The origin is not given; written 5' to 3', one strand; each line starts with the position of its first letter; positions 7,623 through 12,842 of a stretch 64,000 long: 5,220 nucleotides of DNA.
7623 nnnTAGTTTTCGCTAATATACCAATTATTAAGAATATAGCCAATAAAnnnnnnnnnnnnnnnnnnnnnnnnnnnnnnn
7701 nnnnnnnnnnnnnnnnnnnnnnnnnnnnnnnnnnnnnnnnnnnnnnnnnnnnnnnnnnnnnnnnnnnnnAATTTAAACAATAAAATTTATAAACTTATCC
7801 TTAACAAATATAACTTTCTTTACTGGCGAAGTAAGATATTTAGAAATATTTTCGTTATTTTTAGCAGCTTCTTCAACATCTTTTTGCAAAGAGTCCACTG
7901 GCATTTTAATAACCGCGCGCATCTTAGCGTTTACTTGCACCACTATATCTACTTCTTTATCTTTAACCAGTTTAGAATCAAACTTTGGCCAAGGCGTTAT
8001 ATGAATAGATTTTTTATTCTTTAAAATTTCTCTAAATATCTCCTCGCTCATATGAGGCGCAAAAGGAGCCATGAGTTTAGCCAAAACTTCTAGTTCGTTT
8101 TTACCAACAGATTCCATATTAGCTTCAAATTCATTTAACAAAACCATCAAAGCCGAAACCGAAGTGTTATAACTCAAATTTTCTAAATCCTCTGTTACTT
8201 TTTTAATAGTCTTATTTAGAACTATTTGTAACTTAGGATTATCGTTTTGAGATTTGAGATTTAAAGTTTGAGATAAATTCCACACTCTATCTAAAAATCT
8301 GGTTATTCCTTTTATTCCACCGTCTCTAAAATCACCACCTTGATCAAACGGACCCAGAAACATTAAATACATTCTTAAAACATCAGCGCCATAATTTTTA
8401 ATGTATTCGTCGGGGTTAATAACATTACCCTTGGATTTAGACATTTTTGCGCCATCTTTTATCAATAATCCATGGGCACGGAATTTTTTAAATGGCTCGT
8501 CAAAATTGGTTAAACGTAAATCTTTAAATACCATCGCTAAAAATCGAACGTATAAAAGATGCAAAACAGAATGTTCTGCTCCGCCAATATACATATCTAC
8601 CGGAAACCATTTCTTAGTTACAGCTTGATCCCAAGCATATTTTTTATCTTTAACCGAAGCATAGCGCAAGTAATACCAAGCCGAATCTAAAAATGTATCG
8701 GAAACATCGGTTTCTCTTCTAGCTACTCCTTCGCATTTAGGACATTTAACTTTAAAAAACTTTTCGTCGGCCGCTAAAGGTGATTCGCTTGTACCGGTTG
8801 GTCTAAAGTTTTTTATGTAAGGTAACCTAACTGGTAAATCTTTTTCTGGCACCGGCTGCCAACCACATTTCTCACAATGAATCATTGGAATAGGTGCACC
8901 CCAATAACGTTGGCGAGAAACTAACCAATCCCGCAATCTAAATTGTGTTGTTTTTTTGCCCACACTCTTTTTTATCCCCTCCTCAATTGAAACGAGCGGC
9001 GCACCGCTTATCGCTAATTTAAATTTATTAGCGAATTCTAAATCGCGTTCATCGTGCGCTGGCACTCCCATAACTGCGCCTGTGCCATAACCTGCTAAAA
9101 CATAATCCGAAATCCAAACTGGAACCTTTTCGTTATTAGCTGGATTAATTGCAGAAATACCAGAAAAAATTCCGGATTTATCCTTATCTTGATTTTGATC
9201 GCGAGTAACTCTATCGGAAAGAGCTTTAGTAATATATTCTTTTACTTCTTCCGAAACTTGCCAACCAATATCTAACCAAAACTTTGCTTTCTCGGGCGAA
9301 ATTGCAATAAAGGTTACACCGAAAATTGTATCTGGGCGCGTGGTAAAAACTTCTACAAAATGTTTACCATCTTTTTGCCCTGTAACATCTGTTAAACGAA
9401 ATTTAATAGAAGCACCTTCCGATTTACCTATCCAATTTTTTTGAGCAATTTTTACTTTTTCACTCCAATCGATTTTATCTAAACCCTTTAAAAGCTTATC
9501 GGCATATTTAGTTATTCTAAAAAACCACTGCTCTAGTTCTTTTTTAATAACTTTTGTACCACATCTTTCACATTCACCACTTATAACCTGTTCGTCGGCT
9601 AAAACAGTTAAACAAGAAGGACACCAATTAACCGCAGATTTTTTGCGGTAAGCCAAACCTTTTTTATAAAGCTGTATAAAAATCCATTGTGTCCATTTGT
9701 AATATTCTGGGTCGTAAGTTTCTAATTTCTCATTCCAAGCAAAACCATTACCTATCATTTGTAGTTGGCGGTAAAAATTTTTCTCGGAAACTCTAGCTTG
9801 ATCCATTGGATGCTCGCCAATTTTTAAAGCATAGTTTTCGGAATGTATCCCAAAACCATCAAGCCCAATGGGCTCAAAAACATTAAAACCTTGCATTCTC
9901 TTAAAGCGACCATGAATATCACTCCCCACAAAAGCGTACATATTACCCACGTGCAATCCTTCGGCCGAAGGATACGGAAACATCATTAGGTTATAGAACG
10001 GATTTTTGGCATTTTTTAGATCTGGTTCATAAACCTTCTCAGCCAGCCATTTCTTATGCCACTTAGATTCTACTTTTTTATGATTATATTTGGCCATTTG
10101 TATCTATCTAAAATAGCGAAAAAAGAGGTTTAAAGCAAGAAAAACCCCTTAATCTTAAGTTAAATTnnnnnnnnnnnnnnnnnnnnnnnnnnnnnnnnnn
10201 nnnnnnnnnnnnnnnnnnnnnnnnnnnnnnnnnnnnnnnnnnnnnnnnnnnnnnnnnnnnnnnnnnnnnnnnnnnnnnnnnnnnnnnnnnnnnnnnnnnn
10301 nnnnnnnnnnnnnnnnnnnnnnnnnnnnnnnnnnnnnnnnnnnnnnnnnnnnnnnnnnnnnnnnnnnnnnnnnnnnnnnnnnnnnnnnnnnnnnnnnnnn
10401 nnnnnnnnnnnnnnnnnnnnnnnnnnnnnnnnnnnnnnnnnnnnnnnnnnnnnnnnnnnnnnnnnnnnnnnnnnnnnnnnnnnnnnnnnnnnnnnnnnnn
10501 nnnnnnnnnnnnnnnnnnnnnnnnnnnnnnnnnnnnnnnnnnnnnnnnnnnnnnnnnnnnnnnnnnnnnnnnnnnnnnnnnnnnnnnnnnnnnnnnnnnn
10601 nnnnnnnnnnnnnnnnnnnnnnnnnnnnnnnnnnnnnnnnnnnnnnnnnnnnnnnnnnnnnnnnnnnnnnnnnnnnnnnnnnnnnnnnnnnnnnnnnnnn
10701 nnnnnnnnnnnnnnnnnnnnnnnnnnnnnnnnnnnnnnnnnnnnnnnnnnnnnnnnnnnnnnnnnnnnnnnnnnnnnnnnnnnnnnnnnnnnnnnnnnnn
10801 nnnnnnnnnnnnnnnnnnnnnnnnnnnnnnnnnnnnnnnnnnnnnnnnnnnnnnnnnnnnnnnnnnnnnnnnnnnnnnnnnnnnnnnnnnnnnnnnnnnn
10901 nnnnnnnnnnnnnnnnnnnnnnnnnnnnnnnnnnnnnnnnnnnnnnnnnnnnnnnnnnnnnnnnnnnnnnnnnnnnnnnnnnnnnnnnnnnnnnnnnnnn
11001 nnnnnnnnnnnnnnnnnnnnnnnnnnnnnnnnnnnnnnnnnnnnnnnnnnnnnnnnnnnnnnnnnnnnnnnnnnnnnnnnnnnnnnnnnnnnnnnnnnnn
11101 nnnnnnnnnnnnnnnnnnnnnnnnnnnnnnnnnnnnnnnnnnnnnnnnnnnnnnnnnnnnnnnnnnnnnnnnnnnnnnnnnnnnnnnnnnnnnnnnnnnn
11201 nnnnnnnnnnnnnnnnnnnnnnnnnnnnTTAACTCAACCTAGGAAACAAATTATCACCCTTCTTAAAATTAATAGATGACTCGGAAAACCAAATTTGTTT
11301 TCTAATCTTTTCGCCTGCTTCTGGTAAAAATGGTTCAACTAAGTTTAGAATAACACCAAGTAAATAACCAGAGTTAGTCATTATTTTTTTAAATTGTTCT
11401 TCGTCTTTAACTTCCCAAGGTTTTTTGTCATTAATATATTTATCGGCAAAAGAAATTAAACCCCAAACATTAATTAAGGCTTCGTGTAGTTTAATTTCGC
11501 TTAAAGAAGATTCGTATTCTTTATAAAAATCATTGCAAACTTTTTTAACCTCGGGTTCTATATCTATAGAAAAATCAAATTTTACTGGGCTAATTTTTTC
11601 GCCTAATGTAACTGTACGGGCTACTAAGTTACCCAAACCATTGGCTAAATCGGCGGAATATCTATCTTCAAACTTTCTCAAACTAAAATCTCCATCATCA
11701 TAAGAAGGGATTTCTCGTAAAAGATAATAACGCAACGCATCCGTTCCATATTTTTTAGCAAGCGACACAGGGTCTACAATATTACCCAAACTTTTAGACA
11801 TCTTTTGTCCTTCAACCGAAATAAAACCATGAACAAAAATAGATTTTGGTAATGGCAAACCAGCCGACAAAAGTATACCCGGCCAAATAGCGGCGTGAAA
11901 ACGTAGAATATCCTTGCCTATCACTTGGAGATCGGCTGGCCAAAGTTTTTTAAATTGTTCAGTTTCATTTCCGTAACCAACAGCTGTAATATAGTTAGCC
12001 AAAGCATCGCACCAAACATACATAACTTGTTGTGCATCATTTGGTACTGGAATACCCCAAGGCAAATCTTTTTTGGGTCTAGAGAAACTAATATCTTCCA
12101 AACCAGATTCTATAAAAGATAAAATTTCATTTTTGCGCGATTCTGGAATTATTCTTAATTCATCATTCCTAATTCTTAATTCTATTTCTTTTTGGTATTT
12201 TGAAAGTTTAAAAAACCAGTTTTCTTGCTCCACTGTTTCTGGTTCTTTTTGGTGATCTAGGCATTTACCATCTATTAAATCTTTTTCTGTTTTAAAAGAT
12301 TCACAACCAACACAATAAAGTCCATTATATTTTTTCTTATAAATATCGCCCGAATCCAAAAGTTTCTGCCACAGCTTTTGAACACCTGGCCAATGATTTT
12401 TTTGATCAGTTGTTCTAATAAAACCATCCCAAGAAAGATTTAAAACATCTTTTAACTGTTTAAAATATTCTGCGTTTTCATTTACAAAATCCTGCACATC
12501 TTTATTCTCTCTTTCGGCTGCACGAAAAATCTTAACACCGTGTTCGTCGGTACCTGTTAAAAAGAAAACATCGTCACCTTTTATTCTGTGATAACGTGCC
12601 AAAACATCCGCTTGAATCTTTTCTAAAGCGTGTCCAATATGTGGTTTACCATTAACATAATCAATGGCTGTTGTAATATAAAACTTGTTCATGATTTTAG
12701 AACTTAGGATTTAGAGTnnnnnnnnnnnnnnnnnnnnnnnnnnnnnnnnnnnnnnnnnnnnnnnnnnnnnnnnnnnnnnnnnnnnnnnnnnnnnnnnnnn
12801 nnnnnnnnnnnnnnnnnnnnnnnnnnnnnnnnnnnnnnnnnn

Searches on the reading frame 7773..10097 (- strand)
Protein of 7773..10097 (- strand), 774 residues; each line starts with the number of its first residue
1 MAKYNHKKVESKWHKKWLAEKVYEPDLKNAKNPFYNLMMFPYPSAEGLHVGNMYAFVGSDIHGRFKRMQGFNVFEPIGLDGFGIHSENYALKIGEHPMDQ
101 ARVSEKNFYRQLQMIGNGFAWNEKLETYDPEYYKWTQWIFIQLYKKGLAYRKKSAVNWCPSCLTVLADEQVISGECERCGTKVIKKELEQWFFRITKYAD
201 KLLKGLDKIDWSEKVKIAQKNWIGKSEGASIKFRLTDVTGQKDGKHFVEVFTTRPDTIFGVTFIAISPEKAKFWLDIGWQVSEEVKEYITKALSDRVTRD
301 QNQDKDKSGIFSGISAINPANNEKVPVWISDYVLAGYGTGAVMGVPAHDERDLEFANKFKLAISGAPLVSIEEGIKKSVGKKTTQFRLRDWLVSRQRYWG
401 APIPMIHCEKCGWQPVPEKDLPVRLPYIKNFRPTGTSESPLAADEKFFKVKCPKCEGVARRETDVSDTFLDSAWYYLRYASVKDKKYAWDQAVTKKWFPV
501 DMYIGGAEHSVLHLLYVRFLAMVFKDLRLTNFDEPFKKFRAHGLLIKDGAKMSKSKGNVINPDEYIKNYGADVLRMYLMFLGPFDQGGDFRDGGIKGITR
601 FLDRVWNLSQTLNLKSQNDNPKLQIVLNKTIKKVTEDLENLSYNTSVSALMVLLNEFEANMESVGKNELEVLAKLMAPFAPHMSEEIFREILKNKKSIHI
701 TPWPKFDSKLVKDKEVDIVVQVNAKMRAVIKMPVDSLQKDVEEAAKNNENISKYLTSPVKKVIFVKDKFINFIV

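Call 45: search_protein_families(library=pfam, proteins=[window:7773-10097:-], max_evalue=0.00001)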
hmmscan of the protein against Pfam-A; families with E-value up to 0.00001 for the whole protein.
window:7773-10097:- (774 aa): 4 families
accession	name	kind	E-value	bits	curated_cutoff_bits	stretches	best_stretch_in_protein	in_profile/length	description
PF13603.12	tRNA-synt_1_2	-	2.9e-48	164.3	25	1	220-364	1-137/185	Leucyl-tRNA synthetase, editing domain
PF00133.28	tRNA-synt_1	-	1.2e-47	163.1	22.7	2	388-579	228-403/414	tRNA synthetases class I (I, L, M and V)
PF09334.17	tRNA-synt_1g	-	1e-29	104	20.1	2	40-182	7-145/391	tRNA synthetases class I (M)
PF08264.19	Anticodon_1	-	3.5e-21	76.1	25.1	1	627-735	8-141/148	Anticodon-binding domain of tRNA ligase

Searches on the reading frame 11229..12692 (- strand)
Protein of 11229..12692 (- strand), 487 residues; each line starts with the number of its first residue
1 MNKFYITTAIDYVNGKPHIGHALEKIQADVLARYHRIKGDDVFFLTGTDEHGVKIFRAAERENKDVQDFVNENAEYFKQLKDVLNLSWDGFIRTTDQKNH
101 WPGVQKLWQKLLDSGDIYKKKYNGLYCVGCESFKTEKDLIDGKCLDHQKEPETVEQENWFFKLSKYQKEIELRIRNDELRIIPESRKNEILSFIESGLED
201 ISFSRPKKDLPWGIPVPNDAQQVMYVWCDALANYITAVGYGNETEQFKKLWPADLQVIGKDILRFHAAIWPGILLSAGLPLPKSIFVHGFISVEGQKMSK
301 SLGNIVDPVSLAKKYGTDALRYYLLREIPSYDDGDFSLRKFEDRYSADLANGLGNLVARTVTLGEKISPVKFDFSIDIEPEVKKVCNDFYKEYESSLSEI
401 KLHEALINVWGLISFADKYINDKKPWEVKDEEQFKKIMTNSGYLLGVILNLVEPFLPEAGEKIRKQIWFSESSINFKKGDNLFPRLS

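Call 45: search_protein_families(library=pfam, proteins=[window:11229-12692:-], max_evalue=0.00001)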
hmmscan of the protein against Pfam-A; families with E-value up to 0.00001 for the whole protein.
window:11229-12692:- (487 aa): 3 families
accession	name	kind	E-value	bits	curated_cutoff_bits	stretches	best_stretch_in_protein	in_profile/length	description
PF09334.17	tRNA-synt_1g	-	3.1e-107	359.2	20.1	2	137-360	162-390/391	tRNA synthetases class I (M)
PF00133.28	tRNA-synt_1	-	4.3e-40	138.2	22.7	2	221-327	296-404/414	tRNA synthetases class I (I, L, M and V)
PF01406.26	tRNA-synt_1e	-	7.5e-17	62.1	27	2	13-150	19-148/301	tRNA synthetases class I (C) catalytic domain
